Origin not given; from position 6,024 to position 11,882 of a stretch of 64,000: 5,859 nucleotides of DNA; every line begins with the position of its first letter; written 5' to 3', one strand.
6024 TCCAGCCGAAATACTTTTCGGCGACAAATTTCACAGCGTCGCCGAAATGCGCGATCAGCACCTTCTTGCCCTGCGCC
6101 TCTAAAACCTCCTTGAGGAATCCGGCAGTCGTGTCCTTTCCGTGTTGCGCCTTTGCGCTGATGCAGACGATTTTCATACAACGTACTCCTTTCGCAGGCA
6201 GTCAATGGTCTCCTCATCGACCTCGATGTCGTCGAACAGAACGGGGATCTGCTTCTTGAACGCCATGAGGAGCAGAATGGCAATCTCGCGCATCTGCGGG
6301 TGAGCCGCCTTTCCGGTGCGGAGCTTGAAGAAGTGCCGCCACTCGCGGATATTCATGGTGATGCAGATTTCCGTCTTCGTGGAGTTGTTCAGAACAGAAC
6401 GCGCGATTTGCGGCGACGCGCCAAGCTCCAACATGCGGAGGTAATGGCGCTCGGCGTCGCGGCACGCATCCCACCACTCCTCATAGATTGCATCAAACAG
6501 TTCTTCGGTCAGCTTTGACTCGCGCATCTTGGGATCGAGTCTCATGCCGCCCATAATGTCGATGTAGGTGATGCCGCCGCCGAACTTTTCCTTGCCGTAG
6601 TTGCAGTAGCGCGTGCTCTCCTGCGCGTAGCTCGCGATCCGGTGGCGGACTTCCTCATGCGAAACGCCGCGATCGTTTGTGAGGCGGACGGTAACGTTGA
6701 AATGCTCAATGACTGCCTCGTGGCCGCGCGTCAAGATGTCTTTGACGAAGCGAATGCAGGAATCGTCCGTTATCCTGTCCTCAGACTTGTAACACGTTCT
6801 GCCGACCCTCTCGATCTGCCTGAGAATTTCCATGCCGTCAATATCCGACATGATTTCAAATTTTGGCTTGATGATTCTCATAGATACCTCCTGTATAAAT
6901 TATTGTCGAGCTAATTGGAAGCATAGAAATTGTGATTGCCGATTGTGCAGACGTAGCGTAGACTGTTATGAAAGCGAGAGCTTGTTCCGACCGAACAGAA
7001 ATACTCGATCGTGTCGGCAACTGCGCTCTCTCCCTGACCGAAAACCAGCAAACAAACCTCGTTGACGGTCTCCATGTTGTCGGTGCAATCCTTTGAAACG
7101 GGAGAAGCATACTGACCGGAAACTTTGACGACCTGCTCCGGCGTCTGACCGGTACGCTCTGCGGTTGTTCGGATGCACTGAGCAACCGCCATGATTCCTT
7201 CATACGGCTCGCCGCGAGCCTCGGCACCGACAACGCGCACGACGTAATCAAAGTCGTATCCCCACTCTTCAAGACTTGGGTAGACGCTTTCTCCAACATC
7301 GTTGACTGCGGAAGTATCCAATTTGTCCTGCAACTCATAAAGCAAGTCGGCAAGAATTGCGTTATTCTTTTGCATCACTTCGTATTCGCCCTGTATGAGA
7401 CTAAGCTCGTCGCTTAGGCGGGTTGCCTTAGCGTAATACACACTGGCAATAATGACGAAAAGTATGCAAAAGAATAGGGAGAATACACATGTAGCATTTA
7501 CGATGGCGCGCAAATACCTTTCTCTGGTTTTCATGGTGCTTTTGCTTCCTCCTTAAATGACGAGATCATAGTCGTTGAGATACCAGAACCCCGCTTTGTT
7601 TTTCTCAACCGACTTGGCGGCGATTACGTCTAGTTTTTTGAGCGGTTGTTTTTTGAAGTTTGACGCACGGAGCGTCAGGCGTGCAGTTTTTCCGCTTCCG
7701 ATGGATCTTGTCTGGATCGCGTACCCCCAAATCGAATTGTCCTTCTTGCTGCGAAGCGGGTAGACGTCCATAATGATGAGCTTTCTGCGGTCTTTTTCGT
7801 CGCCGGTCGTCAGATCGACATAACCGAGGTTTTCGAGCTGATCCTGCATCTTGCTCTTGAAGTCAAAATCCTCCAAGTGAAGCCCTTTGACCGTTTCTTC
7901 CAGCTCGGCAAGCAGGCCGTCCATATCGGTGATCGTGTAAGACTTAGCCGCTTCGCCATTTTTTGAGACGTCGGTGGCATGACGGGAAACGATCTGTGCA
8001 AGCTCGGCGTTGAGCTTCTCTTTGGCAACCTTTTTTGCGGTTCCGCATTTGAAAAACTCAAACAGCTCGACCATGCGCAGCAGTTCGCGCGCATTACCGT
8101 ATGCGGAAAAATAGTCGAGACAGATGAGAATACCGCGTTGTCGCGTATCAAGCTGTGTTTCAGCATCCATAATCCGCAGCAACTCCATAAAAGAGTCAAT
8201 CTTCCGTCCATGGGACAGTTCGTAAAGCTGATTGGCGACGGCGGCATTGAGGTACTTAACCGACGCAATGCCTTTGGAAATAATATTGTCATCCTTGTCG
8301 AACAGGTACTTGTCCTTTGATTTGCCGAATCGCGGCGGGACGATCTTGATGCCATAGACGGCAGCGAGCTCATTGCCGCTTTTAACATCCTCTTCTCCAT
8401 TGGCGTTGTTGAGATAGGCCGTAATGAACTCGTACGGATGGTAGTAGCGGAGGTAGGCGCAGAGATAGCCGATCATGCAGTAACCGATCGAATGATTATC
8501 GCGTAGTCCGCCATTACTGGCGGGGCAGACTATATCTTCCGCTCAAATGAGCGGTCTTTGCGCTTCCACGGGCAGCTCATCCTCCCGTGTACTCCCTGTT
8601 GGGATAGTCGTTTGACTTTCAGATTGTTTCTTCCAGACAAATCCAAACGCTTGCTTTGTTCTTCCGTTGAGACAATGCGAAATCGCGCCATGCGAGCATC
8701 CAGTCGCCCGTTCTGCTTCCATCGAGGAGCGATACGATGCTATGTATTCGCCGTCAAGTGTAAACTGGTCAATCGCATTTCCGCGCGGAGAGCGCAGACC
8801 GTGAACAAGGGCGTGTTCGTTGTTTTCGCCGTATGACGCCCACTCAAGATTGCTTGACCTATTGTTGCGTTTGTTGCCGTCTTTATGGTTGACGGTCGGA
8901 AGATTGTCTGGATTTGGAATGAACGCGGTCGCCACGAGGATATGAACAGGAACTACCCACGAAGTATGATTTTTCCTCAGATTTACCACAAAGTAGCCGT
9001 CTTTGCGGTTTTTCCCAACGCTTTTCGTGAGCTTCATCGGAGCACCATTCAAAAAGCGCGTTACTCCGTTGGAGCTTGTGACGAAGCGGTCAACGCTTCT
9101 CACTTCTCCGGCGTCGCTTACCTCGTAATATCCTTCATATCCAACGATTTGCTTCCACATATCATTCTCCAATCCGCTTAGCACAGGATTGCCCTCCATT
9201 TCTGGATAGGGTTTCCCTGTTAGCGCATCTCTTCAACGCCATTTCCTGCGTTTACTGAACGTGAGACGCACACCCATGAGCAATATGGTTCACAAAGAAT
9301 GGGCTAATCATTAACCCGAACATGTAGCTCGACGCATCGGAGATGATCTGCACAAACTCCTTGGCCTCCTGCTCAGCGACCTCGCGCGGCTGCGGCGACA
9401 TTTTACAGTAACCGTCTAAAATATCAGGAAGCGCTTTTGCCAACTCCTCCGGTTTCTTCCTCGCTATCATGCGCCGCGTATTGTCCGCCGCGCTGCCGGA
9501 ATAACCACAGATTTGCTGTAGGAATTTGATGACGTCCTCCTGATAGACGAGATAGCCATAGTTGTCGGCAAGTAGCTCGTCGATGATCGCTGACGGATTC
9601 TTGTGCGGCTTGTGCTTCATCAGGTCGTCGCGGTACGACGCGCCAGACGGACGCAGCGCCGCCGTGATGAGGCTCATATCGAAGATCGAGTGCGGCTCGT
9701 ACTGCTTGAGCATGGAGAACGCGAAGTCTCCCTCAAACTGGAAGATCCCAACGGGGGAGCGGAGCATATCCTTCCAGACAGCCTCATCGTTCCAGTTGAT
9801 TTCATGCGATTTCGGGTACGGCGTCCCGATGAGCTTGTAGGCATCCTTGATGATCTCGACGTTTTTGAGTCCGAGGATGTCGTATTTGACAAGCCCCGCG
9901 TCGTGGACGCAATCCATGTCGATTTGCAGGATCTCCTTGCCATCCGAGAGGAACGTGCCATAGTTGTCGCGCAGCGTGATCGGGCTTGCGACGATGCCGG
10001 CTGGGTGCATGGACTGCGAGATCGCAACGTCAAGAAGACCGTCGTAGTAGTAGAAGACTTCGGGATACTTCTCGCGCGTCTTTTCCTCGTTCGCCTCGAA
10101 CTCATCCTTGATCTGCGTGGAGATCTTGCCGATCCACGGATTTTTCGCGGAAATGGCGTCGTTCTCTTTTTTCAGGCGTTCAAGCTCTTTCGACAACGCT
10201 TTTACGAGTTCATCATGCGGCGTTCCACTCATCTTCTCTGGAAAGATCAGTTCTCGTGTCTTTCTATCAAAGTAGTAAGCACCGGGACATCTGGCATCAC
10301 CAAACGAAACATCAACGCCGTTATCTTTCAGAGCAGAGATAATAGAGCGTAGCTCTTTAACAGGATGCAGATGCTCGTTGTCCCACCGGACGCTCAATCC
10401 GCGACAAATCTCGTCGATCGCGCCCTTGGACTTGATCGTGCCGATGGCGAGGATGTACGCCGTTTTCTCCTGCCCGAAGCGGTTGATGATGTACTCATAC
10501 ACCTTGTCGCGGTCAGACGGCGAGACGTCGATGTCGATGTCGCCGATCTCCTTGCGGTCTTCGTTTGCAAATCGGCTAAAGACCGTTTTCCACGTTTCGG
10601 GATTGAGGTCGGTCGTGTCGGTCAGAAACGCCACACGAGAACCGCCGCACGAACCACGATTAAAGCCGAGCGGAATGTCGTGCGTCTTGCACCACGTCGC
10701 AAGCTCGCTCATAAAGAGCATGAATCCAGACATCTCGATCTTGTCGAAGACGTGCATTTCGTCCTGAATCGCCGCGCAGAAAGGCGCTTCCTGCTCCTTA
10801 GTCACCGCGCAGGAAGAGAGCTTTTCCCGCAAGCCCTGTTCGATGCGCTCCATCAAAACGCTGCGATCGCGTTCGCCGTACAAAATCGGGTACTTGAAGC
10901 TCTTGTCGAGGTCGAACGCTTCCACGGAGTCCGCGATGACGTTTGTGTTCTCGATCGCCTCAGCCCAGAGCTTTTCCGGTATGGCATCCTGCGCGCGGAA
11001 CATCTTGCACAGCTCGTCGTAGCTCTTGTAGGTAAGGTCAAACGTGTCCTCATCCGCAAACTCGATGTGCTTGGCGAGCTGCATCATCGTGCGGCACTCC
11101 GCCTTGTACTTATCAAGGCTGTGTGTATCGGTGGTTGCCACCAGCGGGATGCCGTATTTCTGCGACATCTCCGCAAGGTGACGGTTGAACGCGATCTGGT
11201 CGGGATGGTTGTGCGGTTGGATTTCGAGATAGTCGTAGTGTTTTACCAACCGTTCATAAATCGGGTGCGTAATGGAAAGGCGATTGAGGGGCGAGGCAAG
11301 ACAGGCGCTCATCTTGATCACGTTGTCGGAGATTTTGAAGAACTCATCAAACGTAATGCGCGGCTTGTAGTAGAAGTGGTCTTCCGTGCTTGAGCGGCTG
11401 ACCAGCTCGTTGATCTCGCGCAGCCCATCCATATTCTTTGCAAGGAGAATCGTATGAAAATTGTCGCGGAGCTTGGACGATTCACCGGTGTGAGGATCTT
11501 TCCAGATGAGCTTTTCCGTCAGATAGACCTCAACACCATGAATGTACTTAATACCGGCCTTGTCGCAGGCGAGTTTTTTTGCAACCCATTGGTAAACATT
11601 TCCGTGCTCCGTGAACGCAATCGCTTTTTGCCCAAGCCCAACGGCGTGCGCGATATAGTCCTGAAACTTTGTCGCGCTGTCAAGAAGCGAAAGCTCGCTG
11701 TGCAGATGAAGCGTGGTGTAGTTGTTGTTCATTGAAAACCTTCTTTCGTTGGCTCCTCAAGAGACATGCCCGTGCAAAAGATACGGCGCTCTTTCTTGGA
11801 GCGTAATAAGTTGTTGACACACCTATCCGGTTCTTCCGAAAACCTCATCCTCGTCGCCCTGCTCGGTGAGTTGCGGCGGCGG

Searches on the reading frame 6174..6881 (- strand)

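Call 85: search_protein_families(library=phrogs, proteins=[window:6174-6881:-], max_evalue=0.0001)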
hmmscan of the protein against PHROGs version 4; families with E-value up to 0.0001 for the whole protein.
window:6174-6881:- (235 aa): 3 families
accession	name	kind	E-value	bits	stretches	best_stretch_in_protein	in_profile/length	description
phrog_85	-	DNA, RNA and nucleotide metabolism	5.1e-51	175.1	1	17-224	379-587/866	thymidylate synthase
phrog_10644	-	DNA, RNA and nucleotide metabolism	1.2e-09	39.4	1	66-217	4-152/160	thymidylate synthase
phrog_22708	-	DNA, RNA and nucleotide metabolism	3.9e-09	37.3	1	18-95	42-126/242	thymidylate synthase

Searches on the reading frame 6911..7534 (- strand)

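Call 85: search_protein_families(library=phrogs, proteins=[window:6911-7534:-], max_evalue=0.0001)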
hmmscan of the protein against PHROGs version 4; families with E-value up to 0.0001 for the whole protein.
window:6911-7534:- (207 aa): 3 families
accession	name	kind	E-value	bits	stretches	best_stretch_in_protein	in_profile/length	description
phrog_18750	-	unknown function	8.2e-14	52.8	1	98-205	144-247/251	-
phrog_938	-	lysis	3.1e-08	32.2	1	90-206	48-172/2185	endolysin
phrog_14642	-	lysis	3.4e-07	31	1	96-203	104-213/215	endolysin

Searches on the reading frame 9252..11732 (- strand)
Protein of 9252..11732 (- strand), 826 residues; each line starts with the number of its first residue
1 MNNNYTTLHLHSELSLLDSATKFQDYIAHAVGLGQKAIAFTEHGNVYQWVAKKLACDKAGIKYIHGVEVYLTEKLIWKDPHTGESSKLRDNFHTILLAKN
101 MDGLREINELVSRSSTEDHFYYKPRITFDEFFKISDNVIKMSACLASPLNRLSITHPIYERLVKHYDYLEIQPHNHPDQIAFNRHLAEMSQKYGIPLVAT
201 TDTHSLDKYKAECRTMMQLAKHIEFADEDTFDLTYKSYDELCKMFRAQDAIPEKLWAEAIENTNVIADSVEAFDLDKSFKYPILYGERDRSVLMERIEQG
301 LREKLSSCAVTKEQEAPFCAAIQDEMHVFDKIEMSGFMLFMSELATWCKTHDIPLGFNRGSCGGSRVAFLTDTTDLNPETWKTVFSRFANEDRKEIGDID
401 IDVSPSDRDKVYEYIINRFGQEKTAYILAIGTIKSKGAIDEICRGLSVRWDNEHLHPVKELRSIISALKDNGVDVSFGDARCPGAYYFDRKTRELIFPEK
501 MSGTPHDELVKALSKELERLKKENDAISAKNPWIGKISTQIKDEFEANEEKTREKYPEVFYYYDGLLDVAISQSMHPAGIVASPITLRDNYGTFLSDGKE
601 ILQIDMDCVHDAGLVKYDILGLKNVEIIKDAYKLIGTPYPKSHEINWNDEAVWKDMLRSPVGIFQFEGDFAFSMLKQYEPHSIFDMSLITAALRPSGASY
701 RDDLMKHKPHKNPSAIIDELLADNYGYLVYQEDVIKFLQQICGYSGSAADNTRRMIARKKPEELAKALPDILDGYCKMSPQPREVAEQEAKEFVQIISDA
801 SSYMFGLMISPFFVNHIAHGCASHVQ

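Call 55: search_protein_families(library=phrogs, proteins=[window:9252-11732:-], max_evalue=0.00001)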
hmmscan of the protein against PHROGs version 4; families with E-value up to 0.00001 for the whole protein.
window:9252-11732:- (826 aa): 6 families
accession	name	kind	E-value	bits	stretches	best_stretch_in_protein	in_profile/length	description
phrog_405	-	DNA, RNA and nucleotide metabolism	2.5e-192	642.7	1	2-805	41-791/1190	DNA polymerase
phrog_7513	-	unknown function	1.1e-50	173.9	2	2-151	8-151/461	-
phrog_11165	-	DNA, RNA and nucleotide metabolism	4.2e-43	148.4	2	539-806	194-477/782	DNA polymerase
phrog_12219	-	DNA, RNA and nucleotide metabolism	6.6e-31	108.4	2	554-767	98-346/823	DNA polymerase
phrog_21652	-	DNA, RNA and nucleotide metabolism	1.4e-28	100.8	2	357-449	32-124/476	DNA polymerase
phrog_13169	-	DNA, RNA and nucleotide metabolism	7.8e-26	91.9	1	6-393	4-413/463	DNA polymerase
